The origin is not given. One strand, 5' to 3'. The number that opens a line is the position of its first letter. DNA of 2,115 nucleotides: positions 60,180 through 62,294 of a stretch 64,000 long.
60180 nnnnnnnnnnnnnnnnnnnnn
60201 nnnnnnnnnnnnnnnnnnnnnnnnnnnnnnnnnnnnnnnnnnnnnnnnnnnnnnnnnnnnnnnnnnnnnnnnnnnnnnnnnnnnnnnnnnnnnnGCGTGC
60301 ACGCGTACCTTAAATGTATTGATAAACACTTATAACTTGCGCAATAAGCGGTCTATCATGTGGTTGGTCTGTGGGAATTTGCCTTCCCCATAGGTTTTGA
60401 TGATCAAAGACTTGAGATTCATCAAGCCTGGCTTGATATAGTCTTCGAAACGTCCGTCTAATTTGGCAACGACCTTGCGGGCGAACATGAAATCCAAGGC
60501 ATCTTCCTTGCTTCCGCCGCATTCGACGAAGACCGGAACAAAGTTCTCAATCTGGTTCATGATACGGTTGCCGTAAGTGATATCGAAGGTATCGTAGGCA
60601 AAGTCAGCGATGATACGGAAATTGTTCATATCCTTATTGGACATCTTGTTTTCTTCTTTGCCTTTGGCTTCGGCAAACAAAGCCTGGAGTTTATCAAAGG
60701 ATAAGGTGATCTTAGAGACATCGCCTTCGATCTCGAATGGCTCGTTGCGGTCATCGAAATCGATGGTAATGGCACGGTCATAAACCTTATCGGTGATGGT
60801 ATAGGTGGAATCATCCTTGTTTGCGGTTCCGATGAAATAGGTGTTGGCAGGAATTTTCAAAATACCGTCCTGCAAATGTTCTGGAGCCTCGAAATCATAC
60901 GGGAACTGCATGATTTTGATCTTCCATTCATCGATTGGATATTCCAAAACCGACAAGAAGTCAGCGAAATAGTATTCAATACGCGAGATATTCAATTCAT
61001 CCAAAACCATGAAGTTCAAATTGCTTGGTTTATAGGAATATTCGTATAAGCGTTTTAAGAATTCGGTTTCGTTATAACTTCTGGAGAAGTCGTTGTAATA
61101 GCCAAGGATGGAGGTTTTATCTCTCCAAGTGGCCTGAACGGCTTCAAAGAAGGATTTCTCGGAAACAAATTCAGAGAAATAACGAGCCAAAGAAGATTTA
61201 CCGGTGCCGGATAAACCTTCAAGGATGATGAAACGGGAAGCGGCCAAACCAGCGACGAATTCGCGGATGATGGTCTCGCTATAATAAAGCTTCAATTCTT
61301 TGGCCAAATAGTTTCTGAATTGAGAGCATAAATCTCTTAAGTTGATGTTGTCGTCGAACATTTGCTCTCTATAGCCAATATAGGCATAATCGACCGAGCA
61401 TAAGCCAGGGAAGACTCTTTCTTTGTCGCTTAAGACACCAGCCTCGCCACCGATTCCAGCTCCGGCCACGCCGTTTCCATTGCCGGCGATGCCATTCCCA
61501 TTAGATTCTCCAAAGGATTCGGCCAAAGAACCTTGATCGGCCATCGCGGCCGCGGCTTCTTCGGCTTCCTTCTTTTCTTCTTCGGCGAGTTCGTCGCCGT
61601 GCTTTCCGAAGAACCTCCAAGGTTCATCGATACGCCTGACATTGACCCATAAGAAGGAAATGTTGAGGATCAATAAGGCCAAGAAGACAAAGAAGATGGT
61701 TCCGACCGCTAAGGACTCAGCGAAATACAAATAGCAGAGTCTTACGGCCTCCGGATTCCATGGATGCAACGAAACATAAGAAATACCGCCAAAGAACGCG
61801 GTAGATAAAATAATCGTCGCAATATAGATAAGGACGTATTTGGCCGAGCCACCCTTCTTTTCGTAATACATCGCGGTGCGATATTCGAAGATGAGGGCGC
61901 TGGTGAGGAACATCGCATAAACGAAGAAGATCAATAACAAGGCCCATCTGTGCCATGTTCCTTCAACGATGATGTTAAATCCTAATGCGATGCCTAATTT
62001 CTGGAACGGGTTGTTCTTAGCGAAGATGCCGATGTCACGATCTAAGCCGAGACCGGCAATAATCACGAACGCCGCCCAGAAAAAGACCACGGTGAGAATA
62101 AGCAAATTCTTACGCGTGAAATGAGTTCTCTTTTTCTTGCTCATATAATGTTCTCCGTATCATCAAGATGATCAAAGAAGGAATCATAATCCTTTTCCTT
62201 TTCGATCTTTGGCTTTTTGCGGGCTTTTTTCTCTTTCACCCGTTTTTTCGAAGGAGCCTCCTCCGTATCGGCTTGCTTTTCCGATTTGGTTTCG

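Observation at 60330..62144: McrB-family GTPase fused to an N-terminal four-helix transmembrane domain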

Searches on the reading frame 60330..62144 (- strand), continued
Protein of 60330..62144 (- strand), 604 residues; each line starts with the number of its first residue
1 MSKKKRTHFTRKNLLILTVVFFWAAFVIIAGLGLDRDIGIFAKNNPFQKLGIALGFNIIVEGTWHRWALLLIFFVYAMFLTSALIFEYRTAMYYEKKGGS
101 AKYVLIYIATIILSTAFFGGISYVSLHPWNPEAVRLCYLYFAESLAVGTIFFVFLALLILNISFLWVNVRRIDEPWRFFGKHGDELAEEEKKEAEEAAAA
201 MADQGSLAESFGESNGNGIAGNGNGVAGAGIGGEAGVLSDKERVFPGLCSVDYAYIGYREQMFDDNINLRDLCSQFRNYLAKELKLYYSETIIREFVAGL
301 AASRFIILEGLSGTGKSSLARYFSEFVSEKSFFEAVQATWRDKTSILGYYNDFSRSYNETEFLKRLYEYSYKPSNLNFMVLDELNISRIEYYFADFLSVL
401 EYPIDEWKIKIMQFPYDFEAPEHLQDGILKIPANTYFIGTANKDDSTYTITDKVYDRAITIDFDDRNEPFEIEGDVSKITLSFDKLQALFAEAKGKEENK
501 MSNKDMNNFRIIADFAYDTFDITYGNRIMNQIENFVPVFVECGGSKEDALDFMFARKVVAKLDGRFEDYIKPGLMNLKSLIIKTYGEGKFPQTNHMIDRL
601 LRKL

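Call 79: list_cluster_members(proteins=[P0001, P0121, P0002])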
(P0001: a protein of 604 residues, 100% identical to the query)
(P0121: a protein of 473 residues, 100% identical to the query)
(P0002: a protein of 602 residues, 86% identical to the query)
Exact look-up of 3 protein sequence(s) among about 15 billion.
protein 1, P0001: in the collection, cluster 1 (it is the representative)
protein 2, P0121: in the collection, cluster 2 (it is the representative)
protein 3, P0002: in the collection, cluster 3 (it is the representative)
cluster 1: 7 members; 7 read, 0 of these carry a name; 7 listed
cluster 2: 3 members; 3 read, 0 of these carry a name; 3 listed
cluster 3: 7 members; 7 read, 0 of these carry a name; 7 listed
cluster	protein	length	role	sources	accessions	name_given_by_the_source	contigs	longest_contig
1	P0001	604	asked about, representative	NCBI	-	-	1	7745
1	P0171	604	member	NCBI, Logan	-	-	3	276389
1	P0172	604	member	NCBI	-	-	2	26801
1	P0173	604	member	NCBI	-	-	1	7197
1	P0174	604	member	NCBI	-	-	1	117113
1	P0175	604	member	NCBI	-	-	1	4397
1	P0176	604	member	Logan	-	-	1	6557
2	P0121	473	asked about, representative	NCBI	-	-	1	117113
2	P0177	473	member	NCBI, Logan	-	-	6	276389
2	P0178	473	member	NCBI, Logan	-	-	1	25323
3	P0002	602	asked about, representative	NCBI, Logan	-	-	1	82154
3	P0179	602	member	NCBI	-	-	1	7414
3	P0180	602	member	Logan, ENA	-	-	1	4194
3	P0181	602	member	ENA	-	-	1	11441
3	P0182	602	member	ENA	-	-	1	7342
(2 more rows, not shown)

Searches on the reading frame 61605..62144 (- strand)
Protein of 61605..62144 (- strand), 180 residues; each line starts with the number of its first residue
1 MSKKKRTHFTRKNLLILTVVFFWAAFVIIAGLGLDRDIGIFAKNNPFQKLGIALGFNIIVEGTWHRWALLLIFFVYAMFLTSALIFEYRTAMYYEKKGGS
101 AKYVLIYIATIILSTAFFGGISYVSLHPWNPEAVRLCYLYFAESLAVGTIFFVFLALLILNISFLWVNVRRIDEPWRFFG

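Call 66: search_protein_representatives(protein=window:61605-62144:-)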
Query: 180 residues. Proteins with E-value up to 0.001 (for the whole library): 33; up to 1e-10: 5; up to 1e-30: 0. The best 33 are listed.
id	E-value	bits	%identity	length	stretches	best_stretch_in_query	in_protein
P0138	1.2e-23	100.2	32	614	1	4-179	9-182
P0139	6.1e-17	78.3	39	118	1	6-120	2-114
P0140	2.3e-13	66.6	34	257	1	6-179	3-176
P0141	1.0e-12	64.5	29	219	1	3-179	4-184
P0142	1.8e-11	60.5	26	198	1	5-179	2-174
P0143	4.6e-10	55.9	36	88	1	6-92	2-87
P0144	6.6e-10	55.4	32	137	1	7-140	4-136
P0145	1.7e-09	54.0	31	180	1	42-179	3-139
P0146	3.8e-09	52.9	32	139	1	6-108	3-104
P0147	8.4e-09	51.8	37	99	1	6-95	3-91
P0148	1.5e-08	50.9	33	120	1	9-122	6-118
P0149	2.5e-08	50.2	30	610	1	3-179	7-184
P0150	1.3e-06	44.7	28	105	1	2-97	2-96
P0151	3.3e-06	43.3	27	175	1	1-138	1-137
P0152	1.6e-05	41.0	27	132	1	18-135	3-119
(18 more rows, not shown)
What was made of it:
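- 61635..62144 (-): Residues 1-170 of the McrB-like protein: a four-helix transmembrane domain found only in this family. These were full-length family members or short fragments (call 66).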
